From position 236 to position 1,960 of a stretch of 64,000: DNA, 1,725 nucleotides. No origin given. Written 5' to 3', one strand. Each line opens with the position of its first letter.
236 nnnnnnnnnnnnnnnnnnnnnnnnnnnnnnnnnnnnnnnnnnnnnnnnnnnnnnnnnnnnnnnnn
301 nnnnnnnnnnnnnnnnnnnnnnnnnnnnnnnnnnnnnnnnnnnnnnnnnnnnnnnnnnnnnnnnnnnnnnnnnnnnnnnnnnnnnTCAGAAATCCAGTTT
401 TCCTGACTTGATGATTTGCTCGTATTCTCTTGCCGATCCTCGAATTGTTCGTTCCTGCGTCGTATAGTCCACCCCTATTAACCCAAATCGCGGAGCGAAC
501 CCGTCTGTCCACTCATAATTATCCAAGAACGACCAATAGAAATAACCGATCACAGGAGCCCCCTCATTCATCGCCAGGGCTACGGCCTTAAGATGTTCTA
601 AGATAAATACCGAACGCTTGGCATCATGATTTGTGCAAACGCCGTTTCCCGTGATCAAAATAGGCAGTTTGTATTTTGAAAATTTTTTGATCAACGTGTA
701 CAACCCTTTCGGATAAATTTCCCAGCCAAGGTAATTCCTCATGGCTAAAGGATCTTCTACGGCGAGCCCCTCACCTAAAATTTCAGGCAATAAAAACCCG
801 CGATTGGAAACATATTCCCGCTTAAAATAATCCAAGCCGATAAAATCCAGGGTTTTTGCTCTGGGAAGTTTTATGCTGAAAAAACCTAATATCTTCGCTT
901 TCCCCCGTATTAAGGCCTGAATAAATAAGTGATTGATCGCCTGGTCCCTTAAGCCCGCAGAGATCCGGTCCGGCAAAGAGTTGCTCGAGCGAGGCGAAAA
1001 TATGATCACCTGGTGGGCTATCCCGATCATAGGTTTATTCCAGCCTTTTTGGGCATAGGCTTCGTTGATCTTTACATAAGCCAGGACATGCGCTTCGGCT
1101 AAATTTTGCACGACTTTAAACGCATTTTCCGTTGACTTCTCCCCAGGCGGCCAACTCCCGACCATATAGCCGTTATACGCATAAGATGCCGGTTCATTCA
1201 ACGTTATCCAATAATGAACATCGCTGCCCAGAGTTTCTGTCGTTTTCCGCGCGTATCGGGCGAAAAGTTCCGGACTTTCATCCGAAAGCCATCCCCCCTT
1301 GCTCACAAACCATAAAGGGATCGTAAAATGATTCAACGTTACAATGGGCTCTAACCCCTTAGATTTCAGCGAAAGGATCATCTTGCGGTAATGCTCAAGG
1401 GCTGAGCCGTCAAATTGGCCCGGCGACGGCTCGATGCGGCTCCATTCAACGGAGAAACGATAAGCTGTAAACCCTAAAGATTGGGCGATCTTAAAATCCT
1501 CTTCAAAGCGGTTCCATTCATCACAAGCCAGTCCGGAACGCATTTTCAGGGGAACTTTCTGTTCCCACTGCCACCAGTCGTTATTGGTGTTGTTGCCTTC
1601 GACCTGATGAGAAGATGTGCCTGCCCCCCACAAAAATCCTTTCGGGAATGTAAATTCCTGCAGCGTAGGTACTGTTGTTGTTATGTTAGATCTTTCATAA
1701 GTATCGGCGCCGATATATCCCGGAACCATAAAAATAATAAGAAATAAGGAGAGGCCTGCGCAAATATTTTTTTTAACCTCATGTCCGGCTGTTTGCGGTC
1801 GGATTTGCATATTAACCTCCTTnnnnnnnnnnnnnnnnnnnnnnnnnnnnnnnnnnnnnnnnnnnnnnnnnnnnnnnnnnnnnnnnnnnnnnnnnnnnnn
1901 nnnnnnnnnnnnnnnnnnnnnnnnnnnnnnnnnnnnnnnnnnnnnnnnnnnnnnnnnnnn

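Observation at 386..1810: One of two recently duplicated GH1 beta-glucosidases has its catalytic nucleophile Glu replaced by Gly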

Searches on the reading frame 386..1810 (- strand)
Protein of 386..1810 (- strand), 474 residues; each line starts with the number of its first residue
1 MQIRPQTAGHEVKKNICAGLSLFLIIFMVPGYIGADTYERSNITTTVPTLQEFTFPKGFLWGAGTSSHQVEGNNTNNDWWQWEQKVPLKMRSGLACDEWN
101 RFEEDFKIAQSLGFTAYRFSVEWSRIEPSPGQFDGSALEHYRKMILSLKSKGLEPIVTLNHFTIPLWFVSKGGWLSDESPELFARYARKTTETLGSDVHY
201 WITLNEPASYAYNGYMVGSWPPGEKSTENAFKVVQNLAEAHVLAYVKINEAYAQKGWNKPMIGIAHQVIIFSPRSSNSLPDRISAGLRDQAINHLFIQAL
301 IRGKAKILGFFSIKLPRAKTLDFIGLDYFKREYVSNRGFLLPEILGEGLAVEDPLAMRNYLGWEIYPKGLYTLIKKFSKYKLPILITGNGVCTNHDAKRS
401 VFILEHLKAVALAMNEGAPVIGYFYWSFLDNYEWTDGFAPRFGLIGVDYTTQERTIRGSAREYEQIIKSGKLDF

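Call 6: search_protein_families(library=pfam, proteins=[window:386-1810:-])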
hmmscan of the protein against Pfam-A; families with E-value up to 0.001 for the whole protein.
window:386-1810:- (474 aa): 2 families
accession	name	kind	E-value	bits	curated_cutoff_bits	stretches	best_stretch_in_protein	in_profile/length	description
PF00232.24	Glyco_hydro_1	-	1.2e-85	288.2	22.6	2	53-304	3-257/453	Glycosyl hydrolase family 1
PF02449.21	Glyco_hydro_42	-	0.00019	21.4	21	1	100-200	10-101/376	Beta-galactosidase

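Call 7: find_homologous_proteins(query=window:386-1810:-, max_evalue=1e-30)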
Query window:386-1810:- (474 aa): 6206 proteins with E <= 1e-30 among 8000 candidates; the best 120 are listed.
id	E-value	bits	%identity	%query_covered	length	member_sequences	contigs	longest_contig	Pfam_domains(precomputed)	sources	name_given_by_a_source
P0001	0.0e+0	1109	100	100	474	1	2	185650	PF00232.25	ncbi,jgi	ncbi:MAG: glycoside hydrolase family 1 protein [Candidatus Omnitrophota bacterium]|jgi:beta-glucosid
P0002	2.8e-262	889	82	97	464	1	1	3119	PF00232.25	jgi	jgi:beta-glucosidase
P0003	2.6e-242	823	77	98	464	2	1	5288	PF00232.25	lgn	-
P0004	2.2e-237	807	71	100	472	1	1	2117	PF00232.25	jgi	jgi:beta-glucosidase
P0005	2.4e-232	790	71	99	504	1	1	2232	PF00232.25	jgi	jgi:beta-glucosidase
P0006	6.0e-232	789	70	100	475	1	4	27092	PF00232.25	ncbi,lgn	-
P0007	4.5e-231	786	71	100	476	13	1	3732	PF00232.25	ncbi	ncbi:MAG: glycoside hydrolase family 1 protein [Candidatus Omnitrophota bacterium]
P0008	6.7e-230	782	70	99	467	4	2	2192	PF00232.25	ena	-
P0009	3.4e-228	776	68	100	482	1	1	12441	PF00232.25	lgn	-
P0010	4.0e-228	776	69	100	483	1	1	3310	PF00232.25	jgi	jgi:beta-glucosidase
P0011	1.0e-227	775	72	96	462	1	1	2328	PF00232.25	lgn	-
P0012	3.1e-227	773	69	100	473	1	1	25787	PF00232.25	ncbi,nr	ncbi:MAG: glycoside hydrolase family 1 protein [Candidatus Omnitrophica bacterium]|nr:glycoside hydr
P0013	5.3e-225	766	72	94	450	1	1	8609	PF00232.25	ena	-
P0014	6.3e-225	765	70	98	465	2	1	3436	PF00232.25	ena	-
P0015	1.0e-224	765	68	100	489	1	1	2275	PF00232.25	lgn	-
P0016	1.2e-223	761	74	91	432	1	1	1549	PF00232.25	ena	-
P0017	1.6e-223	761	71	96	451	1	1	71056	PF00232.25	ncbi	ncbi:MAG: glycoside hydrolase family 1 protein [Candidatus Omnitrophota bacterium]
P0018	4.2e-223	759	70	98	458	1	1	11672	PF02449.22,PF00232.25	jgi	jgi:beta-glucosidase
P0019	5.8e-223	759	69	97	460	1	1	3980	PF00232.25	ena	-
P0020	4.4e-221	753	70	97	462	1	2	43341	PF00232.25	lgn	-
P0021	5.9e-220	749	73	90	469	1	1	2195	PF02449.22,PF00232.25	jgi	-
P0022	7.8e-219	745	71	93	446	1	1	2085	PF00232.25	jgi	-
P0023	8.8e-219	745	73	89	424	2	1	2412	PF00232.25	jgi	jgi:beta-glucosidase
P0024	1.7e-218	744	68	97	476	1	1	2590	PF00232.25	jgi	-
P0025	4.8e-218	743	73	90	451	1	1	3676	PF00232.25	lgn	-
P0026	1.3e-216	738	66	100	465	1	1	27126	PF00232.25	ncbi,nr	ncbi:MAG: glycoside hydrolase family 1 protein [Candidatus Omnitrophica bacterium]|nr:glycoside hydr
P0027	1.6e-216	738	72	89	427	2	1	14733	PF00232.25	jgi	jgi:beta-glucosidase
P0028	7.1e-215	732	71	89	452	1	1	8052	PF00232.25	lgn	-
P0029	7.8e-215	732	71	89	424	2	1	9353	PF00232.25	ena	-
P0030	9.8e-215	732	68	98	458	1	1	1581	PF02449.22,PF00232.25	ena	-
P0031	1.0e-212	725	71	89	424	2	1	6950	PF00232.25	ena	-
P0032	1.9e-211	721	72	89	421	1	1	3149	PF00232.25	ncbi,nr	ncbi:MAG: glycoside hydrolase family 1 protein, partial [Candidatus Omnitrophota bacterium]|nr:glyco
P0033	6.2e-211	719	70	89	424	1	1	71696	PF00232.25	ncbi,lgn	-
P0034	9.6e-208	709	65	96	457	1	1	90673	PF00232.25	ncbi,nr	ncbi:MAG: glycoside hydrolase family 1 protein [Candidatus Omnitrophica bacterium]|nr:glycoside hydr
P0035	1.4e-206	705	70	89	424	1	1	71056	PF00232.25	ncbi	ncbi:MAG: glycoside hydrolase family 1 protein [Candidatus Omnitrophota bacterium]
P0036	8.1e-206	702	65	98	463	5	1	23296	PF00150.25,PF00232.25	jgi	jgi:beta-glucosidase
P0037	3.4e-205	700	70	89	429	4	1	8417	PF00232.25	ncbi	-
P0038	2.2e-204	698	68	89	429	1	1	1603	PF00232.25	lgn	-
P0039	2.7e-204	697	70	89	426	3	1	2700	PF00232.25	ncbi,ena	-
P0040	6.1e-204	696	71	89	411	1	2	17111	PF00232.25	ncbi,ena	-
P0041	1.7e-203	695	67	90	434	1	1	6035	PF00232.25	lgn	-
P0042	2.7e-202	691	68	89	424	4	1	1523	PF00232.25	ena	-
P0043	6.6e-202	690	68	89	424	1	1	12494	PF00232.25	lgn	-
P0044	1.6e-196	672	65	92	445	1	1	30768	PF00232.25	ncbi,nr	ncbi:MAG: glycoside hydrolase family 1 protein [Candidatus Omnitrophica bacterium]|nr:glycoside hydr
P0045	5.6e-195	667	62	96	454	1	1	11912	PF02449.22,PF00232.25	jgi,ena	-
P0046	1.0e-193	663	62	95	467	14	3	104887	PF02449.22,PF00232.25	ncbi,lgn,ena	-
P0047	4.5e-193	660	60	100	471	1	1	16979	PF00232.25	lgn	-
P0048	1.9e-192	658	64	89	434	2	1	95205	PF02449.22,PF00232.25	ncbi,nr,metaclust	ncbi:MAG: hypothetical protein A2Z88_02420 [Omnitrophica WOR_2 bacterium GWA2_47_8]|nr:MAG: hypothet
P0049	2.6e-192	658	62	96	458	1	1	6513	PF02449.22,PF00232.25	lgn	-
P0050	2.9e-192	658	61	96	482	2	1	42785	PF02449.22,PF00232.25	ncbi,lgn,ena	ncbi:MAG: glycoside hydrolase family 1 protein [Candidatus Omnitrophota bacterium]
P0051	3.0e-192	658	61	96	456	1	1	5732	PF00232.25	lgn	-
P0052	7.7e-192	656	65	89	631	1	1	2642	PF01553.27,PF00232.25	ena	-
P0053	9.2e-191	653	62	93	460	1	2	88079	PF00232.25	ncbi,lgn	-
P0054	3.2e-190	651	60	96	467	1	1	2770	PF00232.25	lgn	-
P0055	7.1e-190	650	64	89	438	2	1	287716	PF00150.25,PF02449.22,PF00232.25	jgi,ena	-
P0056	1.2e-189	649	60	96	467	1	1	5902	PF02449.22,PF00232.25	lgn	-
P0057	1.3e-189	649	60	97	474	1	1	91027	PF00232.25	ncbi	-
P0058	2.5e-189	648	59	98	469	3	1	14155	PF00232.25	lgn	-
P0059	4.0e-189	647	59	95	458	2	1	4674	PF00232.25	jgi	-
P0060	6.5e-189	647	60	95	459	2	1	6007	PF00150.25,PF02449.22,PF00232.25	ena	-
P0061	1.8e-188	645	64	89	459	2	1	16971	PF02449.22,PF00232.25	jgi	-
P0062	4.1e-188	644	61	96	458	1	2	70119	PF02449.22,PF00232.25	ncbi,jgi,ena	-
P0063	4.2e-188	644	60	96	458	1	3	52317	PF00150.25,PF02449.22,PF00232.25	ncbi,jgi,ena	-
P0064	6.8e-188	643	60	96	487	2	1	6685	PF02449.22,PF00232.25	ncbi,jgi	jgi:beta-glucosidase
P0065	7.5e-188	643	61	96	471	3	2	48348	PF02449.22,PF00232.25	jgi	-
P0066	1.7e-187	642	60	96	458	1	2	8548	PF00150.25,PF02449.22,PF00232.25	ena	-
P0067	2.2e-187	642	59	97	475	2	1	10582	PF00232.25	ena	-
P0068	3.2e-187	641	63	93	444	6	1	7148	PF02449.22,PF00232.25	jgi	-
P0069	5.8e-187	640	61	90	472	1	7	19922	PF00232.25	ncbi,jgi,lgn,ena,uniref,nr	ncbi:MAG: hypothetical protein COV74_00915 [Candidatus Omnitrophica bacterium CG11_big_fil_rev_8_21_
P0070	8.4e-187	640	63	89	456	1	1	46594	PF02449.22,PF00232.25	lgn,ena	-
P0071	1.5e-186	639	58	100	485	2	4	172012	PF00232.25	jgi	jgi:beta-glucosidase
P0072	1.7e-186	639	63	89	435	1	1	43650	PF02449.22,PF00232.25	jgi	-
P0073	2.9e-186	638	62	91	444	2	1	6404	PF00232.25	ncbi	-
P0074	3.0e-186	638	63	89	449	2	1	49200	PF02449.22,PF00232.25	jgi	jgi:beta-glucosidase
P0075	7.3e-186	637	59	96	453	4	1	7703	PF00150.25,PF00232.25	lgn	-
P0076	9.1e-186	636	59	96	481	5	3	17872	PF00232.25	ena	-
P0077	1.7e-185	635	59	96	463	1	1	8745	PF02449.22,PF00232.25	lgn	-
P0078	1.5e-184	632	60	96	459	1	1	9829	PF00150.25,PF02449.22,PF00232.25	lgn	-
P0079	1.7e-184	632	61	91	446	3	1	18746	PF00232.25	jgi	-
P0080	7.2e-184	630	60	96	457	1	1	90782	PF02449.22,PF00232.25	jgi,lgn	-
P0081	5.8e-183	627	61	90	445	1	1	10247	PF00150.25,PF00232.25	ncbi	-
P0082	2.4e-182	625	61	93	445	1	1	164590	PF00232.25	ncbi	-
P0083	3.4e-182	625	61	91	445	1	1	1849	PF00232.25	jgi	-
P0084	4.7e-182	624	59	92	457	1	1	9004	PF02449.22,PF00232.25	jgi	jgi:beta-glucosidase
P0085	1.1e-180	620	58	96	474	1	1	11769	PF02449.22,PF00232.25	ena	-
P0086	4.7e-180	618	58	96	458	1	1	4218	PF02449.22,PF00232.25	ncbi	-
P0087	6.4e-180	617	61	91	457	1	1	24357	PF00150.25,PF02449.22,PF00232.25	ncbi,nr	ncbi:MAG: glycoside hydrolase family 1 protein [Candidatus Omnitrophica bacterium]|nr:glycoside hydr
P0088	1.9e-179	615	59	92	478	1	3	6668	PF00232.25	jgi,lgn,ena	-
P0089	2.9e-179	615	58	96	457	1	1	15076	PF00232.25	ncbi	-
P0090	1.3e-178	613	58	96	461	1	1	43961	PF00232.25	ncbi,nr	ncbi:MAG: glycoside hydrolase family 1 protein [Candidatus Omnitrophica bacterium]|nr:glycoside hydr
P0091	4.4e-175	601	59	91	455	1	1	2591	PF00232.25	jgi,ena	-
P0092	6.0e-174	597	57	89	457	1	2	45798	PF00232.25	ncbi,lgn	-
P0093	6.1e-170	584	55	96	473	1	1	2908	PF00232.25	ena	-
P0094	2.3e-169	582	54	96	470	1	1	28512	PF00232.25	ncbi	-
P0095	1.3e-167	576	57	89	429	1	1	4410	PF00232.25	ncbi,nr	ncbi:MAG: glycoside hydrolase family 1 protein [Elusimicrobia bacterium]|nr:glycoside hydrolase fami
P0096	2.5e-166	572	57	91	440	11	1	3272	PF00232.25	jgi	-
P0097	1.2e-165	570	57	89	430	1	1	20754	PF00232.25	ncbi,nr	ncbi:MAG: glycoside hydrolase family 1 protein [Candidatus Omnitrophica bacterium]|nr:glycoside hydr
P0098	8.4e-164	564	57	89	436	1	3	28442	PF00232.25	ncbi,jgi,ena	-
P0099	9.5e-164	564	56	89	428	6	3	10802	PF02449.22,PF00232.25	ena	-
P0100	7.7e-163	561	56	89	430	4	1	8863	PF02449.22,PF00232.25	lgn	-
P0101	2.8e-162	559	56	88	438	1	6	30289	PF00232.25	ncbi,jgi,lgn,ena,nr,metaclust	ncbi:MAG: hypothetical protein A3C35_05620 [Omnitrophica bacterium RIFCSPHIGHO2_02_FULL_46_11]|nr:MA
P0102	3.5e-162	559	56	89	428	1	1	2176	PF02449.22,PF00232.25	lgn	-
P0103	3.8e-162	558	57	88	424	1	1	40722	PF00232.25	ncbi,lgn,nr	ncbi:MAG: glycoside hydrolase family 1 protein [Candidatus Omnitrophica bacterium]|nr:glycoside hydr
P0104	5.3e-162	558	56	89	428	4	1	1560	PF00232.25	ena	-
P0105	5.8e-161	555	56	89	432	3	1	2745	PF00232.25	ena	-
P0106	6.1e-161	554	56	89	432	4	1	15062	PF00232.25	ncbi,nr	ncbi:MAG: glycoside hydrolase family 1 protein [Candidatus Omnitrophica bacterium]|nr:glycoside hydr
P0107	7.1e-161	554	55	89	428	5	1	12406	PF00232.25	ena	-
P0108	1.3e-160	553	54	89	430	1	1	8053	PF00232.25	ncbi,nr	ncbi:MAG: glycoside hydrolase family 1 protein [Candidatus Omnitrophica bacterium]|nr:glycoside hydr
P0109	1.9e-160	553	55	89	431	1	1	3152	PF00232.25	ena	-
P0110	5.5e-160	551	55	89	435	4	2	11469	PF00232.25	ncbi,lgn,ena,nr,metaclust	ncbi:MAG: hypothetical protein A3G87_03795 [Omnitrophica bacterium RIFCSPLOWO2_12_FULL_50_11]|nr:MAG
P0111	6.5e-160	551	56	89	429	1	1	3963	PF00232.25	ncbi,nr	ncbi:MAG: glycoside hydrolase family 1 protein [Candidatus Omnitrophica bacterium]|nr:glycoside hydr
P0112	1.6e-159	550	55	89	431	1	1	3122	PF00232.25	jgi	jgi:beta-glucosidase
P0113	2.0e-159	549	54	89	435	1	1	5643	PF00232.25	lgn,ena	-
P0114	3.7e-159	549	56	89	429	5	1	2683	PF00232.25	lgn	-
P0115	4.2e-159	548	55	89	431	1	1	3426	PF00232.25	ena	-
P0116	4.4e-159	548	56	89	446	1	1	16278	PF00232.25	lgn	-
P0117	1.5e-158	547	56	89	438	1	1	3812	PF00232.25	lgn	-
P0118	2.2e-158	546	56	89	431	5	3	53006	PF02449.22,PF00232.25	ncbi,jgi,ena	-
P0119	2.3e-158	546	55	89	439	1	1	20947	PF00232.25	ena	-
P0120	2.8e-158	546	54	89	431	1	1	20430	PF00232.25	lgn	-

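Call 10: find_encoding_contigs(protein=P0001, flank=3000, max_places=6)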
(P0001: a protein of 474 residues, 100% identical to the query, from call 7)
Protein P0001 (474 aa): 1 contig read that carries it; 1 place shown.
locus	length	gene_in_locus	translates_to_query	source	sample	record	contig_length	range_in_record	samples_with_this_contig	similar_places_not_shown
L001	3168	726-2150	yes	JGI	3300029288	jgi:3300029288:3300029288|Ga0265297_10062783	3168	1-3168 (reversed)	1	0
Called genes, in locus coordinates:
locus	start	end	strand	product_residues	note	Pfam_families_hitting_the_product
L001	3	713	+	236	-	?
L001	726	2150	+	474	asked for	PF00232:Glyco_hydro_1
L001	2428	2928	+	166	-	PF18914:DUF5666 (weak)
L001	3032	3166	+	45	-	?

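Call 11: find_encoding_contigs(protein=P0002, flank=5000, max_places=4)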
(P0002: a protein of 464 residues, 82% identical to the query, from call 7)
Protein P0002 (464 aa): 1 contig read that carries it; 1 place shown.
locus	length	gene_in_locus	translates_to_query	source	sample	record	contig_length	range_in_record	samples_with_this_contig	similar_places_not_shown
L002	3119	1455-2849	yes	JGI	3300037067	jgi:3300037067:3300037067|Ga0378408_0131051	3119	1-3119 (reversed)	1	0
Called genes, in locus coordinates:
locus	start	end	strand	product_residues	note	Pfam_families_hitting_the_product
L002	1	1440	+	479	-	?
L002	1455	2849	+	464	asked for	PF00232:Glyco_hydro_1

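Call 15: search_protein_families(library=pfam, proteins=[L001:2428-2928:+, L001:3-713:+])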
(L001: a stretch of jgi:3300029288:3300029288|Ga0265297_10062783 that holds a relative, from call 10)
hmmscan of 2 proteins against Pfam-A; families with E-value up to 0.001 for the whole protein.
L001:2428-2928:+ (166 aa): 1 family
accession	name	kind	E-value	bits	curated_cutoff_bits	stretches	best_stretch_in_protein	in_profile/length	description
PF18914.6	DUF5666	-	4.5e-09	36.9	27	1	25-88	1-59/60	Domain of unknown function (DUF5666)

L001:3-713:+ (236 aa): 2 families
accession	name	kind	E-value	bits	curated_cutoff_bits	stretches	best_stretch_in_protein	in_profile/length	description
PF00512.31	HisKA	-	1.5e-10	41.4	26.9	1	167-228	2-60/66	His Kinase A (phospho-acceptor) domain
PF00072.30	Response_reg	-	0.00015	22.4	30.2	1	2-32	81-111/111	Response regulator receiver domain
